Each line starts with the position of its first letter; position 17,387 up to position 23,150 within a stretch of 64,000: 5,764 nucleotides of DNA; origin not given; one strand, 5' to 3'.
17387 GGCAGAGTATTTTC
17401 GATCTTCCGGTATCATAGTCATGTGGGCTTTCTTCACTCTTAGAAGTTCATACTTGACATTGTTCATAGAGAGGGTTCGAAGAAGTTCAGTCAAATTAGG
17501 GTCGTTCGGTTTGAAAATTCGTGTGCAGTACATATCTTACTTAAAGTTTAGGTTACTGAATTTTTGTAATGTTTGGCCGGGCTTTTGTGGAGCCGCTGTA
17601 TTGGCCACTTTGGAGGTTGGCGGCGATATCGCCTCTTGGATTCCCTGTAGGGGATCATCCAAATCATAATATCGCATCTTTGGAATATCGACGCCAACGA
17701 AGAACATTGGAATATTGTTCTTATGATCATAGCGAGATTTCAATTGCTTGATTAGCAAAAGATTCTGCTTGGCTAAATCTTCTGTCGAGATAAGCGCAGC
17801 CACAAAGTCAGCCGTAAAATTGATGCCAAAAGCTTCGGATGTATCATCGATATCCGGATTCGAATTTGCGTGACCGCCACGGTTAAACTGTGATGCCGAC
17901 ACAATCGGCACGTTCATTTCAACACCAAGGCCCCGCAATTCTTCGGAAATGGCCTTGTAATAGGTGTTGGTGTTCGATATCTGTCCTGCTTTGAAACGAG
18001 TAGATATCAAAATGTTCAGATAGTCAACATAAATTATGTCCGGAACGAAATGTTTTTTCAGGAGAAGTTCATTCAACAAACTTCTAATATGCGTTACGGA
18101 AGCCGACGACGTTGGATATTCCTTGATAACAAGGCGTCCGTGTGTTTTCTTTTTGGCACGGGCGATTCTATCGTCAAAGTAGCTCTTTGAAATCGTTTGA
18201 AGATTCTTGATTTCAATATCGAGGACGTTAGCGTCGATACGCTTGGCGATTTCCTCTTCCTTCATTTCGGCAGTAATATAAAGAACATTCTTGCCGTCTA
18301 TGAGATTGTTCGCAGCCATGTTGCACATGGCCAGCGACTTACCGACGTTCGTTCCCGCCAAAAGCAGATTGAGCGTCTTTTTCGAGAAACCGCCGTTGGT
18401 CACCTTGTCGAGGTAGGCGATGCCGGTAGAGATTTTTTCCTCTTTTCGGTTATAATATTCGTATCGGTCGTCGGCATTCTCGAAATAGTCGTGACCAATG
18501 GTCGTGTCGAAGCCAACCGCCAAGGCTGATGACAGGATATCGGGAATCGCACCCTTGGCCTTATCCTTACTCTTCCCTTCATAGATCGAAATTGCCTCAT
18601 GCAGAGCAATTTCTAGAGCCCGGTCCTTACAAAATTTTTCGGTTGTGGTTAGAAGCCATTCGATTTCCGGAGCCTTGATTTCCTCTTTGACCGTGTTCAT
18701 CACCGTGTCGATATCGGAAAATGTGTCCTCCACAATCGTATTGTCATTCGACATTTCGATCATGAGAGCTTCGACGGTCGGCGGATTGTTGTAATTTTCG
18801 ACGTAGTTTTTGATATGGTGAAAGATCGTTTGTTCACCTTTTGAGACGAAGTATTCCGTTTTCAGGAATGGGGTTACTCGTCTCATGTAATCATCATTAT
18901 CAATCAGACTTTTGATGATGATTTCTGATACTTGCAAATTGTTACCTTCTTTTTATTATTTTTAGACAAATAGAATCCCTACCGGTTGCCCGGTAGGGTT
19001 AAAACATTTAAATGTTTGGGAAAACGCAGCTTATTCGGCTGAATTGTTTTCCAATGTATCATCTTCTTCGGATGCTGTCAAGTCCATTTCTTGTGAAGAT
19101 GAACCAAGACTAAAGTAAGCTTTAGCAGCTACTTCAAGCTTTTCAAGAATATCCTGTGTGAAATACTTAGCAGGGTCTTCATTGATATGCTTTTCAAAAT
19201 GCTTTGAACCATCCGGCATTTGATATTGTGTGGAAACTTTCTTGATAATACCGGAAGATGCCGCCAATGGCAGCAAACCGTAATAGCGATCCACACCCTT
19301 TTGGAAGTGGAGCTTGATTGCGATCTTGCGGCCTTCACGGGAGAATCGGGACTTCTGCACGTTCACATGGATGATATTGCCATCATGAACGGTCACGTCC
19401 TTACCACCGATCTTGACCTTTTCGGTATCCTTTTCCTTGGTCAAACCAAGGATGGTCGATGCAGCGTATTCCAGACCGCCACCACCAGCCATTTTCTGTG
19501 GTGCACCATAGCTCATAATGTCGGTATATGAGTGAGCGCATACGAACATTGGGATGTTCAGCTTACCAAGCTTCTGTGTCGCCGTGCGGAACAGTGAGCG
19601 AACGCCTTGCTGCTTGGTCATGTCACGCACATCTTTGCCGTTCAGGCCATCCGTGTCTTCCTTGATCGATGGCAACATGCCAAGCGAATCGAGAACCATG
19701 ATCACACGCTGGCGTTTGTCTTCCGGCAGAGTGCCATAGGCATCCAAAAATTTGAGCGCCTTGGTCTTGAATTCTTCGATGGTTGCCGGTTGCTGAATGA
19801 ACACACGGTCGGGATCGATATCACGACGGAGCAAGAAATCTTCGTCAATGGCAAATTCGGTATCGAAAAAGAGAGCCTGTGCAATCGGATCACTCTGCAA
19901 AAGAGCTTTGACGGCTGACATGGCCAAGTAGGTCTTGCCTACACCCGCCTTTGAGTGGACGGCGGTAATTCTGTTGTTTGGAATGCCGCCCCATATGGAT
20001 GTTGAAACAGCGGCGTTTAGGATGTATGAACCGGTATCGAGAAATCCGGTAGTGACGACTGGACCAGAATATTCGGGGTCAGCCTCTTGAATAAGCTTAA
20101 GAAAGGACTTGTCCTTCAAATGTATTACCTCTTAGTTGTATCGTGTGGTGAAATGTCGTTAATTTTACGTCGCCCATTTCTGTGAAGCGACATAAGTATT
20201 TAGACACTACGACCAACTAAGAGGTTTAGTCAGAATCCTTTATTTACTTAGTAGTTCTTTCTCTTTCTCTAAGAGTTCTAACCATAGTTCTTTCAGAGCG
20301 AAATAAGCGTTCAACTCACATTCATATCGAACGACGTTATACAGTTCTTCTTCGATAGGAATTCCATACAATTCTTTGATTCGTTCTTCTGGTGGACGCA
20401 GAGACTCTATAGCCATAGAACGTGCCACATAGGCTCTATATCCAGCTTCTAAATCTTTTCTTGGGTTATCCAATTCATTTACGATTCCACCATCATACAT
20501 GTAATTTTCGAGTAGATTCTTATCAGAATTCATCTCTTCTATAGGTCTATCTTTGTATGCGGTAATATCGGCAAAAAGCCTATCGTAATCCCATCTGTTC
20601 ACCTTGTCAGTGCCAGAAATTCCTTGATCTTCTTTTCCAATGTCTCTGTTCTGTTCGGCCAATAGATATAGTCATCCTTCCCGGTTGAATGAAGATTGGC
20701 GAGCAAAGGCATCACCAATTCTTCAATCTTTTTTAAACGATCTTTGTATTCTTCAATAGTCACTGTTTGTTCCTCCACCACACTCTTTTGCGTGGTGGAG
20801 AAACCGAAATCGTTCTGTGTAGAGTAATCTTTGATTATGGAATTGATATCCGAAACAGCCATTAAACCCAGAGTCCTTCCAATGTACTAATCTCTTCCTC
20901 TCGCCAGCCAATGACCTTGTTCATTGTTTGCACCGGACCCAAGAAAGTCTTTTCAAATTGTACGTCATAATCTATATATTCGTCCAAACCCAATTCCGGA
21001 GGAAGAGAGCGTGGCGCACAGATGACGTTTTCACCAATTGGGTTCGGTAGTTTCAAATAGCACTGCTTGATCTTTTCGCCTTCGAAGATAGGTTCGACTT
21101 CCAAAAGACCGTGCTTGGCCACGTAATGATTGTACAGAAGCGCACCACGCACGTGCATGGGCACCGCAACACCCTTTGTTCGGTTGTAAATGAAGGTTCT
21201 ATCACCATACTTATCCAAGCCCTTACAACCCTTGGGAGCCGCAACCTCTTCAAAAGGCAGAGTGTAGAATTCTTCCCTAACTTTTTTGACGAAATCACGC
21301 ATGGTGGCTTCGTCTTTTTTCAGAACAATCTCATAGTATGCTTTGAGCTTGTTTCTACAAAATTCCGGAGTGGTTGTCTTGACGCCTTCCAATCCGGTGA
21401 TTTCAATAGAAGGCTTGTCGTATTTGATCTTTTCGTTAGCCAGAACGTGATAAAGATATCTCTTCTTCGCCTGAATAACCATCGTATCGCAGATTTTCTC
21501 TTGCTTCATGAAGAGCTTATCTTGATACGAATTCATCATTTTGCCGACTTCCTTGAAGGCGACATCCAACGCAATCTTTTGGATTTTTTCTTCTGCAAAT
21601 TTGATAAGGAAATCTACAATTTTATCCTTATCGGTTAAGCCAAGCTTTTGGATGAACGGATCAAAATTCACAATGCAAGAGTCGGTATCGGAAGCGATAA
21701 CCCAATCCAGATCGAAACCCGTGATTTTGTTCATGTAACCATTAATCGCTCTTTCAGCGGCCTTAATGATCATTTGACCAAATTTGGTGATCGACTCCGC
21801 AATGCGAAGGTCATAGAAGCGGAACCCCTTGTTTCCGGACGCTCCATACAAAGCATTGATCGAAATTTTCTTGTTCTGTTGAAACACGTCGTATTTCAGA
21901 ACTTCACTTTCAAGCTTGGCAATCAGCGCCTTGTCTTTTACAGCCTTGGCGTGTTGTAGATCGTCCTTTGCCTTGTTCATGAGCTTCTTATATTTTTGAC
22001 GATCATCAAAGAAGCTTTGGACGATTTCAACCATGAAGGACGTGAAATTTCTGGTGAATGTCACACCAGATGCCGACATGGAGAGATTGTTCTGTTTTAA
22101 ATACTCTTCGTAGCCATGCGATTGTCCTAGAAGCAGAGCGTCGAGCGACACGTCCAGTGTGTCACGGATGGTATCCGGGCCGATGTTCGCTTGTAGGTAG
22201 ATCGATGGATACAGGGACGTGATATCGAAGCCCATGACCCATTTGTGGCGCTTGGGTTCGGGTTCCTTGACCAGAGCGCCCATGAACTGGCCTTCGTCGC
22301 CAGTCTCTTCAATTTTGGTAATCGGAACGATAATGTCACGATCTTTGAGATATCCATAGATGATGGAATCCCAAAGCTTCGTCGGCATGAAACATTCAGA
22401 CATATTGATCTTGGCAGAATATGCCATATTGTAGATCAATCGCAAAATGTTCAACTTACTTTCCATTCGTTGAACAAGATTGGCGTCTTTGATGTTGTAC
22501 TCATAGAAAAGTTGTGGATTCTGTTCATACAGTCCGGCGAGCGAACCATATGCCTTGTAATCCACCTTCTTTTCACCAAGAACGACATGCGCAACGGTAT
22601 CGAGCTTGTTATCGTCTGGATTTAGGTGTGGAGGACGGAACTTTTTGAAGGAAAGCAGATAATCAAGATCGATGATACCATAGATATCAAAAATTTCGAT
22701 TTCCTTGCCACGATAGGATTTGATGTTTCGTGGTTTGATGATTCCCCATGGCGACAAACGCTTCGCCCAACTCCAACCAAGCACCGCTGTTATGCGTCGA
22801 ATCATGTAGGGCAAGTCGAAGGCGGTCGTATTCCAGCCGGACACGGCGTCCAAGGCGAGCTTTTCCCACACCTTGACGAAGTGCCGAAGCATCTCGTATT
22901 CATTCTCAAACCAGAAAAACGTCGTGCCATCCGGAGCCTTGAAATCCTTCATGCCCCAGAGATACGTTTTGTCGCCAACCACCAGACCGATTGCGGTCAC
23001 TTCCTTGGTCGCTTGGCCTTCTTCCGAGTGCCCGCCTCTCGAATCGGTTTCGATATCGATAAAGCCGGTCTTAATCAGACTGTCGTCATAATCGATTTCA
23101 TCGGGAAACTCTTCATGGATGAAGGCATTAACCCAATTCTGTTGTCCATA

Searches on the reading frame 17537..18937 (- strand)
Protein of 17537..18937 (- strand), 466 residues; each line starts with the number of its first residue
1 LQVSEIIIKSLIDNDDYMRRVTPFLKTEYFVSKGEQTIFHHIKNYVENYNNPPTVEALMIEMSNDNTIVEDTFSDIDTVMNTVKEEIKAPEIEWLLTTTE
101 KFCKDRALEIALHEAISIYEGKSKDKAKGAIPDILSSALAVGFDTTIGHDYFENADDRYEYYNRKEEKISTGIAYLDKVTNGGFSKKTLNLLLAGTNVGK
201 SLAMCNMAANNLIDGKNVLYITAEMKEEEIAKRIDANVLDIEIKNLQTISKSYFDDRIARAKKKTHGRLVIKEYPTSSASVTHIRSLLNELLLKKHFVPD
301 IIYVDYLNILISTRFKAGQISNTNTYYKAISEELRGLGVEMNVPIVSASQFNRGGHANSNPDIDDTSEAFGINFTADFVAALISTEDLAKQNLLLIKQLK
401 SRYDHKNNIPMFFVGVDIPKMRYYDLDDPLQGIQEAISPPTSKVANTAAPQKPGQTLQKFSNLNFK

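Call 11: search_protein_families(library=phrogs, proteins=[window:17537-18937:-], max_evalue=0.00001)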
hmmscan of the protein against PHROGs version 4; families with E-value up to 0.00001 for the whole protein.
window:17537-18937:- (466 aa): 3 families
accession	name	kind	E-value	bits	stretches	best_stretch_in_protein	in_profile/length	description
phrog_19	-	DNA, RNA and nucleotide metabolism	6.5e-116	389.6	1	4-439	164-594/621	DnaB-like replicative helicase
phrog_239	-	DNA, RNA and nucleotide metabolism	2.2e-21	77.5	1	164-431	334-604/801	DNA primase/helicase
phrog_243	-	DNA, RNA and nucleotide metabolism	4.8e-19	69.3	1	173-403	22-243/273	DnaB-like replicative helicase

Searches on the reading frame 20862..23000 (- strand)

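Call 11: search_protein_families(library=phrogs, proteins=[window:20862-23000:-], max_evalue=0.00001)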
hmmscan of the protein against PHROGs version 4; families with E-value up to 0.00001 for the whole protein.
window:20862-23000:- (712 aa): 6 families
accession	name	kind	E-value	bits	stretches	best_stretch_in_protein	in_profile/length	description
phrog_262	-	DNA, RNA and nucleotide metabolism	1.8e-217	725.4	1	9-709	151-849/856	DNA polymerase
phrog_1918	-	DNA, RNA and nucleotide metabolism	2.6e-106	356.9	1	338-709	3-378/382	DNA polymerase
phrog_2062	-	DNA, RNA and nucleotide metabolism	1.7e-89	301.7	1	26-353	175-494/502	DNA polymerase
phrog_27191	-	DNA, RNA and nucleotide metabolism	9.1e-20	72.3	1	357-445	26-115/230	DNA polymerase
phrog_2927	-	DNA, RNA and nucleotide metabolism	1.6e-10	41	1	297-416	86-193/710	DNA polymerase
phrog_3011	-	DNA, RNA and nucleotide metabolism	3e-07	30.6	0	113-224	323-440/576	DNA polymerase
